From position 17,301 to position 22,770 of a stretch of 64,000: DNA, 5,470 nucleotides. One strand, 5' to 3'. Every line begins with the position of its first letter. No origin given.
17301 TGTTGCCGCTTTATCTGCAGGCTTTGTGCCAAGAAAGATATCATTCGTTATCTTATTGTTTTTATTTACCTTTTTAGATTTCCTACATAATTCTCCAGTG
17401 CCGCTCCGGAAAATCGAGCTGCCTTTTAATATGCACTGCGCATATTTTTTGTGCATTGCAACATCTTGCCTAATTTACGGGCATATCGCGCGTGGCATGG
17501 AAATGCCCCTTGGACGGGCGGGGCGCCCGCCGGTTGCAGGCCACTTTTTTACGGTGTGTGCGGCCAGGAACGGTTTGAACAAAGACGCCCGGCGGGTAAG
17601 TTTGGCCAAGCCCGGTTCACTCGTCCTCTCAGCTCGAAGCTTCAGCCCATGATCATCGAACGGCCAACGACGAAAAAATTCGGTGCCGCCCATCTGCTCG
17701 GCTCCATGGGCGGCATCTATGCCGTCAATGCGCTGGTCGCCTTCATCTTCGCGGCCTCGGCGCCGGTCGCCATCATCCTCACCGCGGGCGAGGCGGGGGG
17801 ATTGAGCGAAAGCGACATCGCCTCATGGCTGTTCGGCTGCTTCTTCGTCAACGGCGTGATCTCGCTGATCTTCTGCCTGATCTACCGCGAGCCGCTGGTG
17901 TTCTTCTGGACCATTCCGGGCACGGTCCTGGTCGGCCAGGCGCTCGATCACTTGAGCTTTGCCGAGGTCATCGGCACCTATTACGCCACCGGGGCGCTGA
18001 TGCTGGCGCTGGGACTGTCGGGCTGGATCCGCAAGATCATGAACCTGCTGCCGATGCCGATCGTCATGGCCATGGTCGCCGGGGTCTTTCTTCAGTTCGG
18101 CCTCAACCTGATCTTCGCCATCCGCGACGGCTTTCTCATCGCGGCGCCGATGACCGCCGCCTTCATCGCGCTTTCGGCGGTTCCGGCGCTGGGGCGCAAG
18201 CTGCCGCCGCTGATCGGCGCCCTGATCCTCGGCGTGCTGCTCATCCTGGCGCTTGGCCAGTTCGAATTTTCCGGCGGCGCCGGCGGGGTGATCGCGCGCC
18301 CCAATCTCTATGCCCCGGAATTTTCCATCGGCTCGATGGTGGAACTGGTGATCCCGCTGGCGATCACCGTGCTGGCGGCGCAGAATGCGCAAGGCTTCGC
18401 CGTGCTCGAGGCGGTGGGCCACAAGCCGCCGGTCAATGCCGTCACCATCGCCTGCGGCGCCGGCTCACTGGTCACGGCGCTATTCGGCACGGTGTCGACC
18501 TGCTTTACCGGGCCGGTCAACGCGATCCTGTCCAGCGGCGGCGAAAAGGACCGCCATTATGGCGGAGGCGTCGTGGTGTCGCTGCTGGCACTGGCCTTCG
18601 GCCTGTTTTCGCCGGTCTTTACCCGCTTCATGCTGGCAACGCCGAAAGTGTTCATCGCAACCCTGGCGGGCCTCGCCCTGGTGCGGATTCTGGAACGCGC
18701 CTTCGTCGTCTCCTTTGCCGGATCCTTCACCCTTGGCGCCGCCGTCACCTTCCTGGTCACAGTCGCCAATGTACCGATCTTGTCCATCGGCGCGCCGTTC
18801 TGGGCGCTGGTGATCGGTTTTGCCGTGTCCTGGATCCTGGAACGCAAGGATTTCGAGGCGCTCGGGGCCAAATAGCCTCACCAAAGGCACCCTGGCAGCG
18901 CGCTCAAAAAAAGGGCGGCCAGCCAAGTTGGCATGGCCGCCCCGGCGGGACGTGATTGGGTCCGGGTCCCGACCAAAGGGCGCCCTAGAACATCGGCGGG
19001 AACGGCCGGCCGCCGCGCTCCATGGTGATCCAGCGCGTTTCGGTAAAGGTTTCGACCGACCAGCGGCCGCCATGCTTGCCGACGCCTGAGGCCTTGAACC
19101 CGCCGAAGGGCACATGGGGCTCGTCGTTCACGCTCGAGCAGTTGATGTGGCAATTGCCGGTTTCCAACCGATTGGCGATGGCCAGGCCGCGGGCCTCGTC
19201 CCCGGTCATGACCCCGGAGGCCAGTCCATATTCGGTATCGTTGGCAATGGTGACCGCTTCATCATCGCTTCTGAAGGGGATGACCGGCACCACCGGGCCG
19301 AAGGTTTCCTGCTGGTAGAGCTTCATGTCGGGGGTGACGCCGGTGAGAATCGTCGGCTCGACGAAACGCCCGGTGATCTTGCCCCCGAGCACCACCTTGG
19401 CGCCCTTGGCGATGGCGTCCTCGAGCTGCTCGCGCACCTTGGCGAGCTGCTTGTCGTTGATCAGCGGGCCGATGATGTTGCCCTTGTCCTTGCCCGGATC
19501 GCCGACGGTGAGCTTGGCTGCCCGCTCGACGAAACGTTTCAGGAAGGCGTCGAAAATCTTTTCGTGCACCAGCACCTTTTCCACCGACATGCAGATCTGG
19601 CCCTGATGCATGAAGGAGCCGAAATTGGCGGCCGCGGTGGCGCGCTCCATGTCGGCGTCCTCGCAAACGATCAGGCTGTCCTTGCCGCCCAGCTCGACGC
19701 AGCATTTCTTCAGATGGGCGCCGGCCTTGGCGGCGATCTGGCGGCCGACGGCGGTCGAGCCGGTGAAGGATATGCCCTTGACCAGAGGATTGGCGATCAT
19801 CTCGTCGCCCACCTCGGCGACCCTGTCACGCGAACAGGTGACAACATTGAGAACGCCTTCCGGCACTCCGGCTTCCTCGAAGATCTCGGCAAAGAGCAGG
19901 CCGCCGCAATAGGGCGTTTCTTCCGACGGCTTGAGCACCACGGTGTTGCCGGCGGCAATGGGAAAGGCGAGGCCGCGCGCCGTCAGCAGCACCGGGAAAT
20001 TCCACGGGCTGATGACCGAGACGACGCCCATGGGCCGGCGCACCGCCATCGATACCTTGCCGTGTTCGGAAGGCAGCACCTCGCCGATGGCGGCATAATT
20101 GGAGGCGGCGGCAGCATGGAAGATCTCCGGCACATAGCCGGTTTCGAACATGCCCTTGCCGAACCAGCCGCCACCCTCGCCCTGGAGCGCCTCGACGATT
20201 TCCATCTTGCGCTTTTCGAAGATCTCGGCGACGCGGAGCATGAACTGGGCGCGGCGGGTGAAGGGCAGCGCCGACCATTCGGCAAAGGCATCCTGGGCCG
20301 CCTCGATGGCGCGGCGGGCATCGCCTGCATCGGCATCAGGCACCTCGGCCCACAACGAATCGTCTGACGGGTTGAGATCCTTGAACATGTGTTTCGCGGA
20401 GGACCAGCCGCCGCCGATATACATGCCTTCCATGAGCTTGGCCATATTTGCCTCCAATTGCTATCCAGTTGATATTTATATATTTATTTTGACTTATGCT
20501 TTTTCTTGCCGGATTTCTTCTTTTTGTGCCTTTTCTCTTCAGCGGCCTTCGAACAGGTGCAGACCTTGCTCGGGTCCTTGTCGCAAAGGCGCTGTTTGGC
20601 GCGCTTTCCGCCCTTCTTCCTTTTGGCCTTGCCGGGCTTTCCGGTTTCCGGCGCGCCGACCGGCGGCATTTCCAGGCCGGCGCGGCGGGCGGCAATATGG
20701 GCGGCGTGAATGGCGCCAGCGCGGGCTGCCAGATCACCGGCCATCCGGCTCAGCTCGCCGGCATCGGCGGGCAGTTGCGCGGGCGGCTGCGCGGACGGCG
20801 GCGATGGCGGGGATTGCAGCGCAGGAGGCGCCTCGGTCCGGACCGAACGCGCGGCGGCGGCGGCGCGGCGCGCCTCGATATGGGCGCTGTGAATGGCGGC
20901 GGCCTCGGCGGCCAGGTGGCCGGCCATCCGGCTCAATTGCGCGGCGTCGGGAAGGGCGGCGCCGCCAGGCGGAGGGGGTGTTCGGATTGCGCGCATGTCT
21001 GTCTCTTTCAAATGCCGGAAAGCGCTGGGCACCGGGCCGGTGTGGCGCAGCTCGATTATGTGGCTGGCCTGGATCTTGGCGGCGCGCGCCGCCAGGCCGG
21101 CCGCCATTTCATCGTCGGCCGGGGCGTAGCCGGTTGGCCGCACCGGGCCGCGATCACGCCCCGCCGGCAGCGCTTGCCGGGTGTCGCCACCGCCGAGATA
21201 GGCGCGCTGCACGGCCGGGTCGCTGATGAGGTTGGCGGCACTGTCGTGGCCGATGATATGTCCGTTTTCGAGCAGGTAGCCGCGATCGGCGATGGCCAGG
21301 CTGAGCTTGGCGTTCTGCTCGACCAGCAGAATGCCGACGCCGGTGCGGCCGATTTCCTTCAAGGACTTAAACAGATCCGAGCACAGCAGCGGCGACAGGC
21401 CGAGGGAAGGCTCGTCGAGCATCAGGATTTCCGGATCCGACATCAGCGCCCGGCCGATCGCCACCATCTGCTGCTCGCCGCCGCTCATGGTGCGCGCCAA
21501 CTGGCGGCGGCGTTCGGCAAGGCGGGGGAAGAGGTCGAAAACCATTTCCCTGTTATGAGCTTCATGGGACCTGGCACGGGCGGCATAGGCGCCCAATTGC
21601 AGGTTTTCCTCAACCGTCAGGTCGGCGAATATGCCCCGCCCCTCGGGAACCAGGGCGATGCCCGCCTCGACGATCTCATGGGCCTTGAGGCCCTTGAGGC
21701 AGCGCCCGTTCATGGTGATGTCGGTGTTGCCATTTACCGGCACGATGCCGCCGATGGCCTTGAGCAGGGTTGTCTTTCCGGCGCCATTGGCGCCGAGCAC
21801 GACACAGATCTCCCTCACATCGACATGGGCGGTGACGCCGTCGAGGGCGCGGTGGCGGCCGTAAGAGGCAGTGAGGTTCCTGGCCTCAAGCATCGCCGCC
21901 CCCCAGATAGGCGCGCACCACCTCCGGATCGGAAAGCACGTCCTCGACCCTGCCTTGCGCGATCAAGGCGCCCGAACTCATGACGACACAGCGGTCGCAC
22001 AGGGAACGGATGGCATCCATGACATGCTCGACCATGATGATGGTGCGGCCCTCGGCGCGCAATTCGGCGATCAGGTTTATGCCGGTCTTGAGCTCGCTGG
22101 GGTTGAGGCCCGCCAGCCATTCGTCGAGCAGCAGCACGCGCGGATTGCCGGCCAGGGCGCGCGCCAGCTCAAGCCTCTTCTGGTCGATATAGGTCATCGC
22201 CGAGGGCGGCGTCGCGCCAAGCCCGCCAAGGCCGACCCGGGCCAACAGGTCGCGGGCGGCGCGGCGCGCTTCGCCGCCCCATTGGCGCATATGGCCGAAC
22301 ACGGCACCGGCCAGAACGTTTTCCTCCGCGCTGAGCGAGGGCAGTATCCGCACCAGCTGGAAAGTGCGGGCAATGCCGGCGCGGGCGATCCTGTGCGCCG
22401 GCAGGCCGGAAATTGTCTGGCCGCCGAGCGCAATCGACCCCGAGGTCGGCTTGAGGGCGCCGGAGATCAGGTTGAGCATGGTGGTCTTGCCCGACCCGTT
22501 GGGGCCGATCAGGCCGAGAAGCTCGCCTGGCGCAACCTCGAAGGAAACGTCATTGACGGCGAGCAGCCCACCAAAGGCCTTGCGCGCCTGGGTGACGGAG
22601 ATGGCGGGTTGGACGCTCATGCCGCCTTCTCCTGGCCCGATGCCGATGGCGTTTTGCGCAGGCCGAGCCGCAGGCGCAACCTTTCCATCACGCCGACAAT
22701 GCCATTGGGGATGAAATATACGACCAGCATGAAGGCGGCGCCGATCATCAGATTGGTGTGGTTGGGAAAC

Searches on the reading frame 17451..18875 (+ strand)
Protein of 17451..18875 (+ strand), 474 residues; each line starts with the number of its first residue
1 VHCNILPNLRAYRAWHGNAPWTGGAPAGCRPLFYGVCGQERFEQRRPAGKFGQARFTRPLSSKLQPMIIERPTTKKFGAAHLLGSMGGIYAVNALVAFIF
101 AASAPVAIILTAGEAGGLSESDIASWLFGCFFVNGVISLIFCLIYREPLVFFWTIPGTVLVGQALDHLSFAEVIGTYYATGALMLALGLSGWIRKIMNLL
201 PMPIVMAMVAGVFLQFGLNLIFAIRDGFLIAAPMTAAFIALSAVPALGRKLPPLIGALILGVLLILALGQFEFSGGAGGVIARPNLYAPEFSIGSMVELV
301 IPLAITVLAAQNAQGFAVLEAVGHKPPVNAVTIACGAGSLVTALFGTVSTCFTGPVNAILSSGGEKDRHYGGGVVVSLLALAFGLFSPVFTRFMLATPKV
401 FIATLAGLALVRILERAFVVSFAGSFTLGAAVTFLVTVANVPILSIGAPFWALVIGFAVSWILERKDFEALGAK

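Call 61: search_protein_families(library=pfam, proteins=[window:17451-18875:+], max_evalue=0.00001)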
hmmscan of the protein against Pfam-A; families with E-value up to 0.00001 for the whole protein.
window:17451-18875:+ (474 aa): 1 family
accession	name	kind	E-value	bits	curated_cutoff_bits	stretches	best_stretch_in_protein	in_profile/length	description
PF03594.19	BenE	-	2e-60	205.1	27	1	94-460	11-376/378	Benzoate membrane transport protein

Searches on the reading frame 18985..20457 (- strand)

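Call 61: search_protein_families(library=pfam, proteins=[window:18985-20457:-], max_evalue=0.00001)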
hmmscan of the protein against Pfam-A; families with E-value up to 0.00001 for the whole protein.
window:18985-20457:- (490 aa): 1 family
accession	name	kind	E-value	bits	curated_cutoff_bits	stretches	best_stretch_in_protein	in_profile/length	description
PF00171.27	Aldedh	-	7.2e-162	539.5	23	1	22-477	6-461/461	Aldehyde dehydrogenase family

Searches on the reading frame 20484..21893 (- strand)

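Call 61: search_protein_families(library=pfam, proteins=[window:20484-21893:-], max_evalue=0.00001)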
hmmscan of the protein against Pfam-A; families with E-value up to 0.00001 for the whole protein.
window:20484-21893:- (469 aa): 2 families
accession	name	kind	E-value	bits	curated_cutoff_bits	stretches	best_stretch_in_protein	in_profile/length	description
PF00005.33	ABC_tran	-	1.8e-23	84.1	25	1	17-163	1-136/137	ABC transporter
PF13304.12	AAA_21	-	1e-07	32.8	27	0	31-49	3-21/304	AAA domain, putative AbiEii toxin, Type IV TA system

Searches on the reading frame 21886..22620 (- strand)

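Call 61: search_protein_families(library=pfam, proteins=[window:21886-22620:-], max_evalue=0.00001)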
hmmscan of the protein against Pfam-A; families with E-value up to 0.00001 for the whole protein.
window:21886-22620:- (244 aa): 2 families
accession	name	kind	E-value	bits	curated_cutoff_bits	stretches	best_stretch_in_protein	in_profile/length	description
PF00005.33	ABC_tran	-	3.2e-30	105.9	25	1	22-169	1-136/137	ABC transporter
PF12399.14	BCA_ABC_TP_C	-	5e-08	32.8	25.5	1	219-244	2-27/27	Branched-chain amino acid ATP-binding cassette transporter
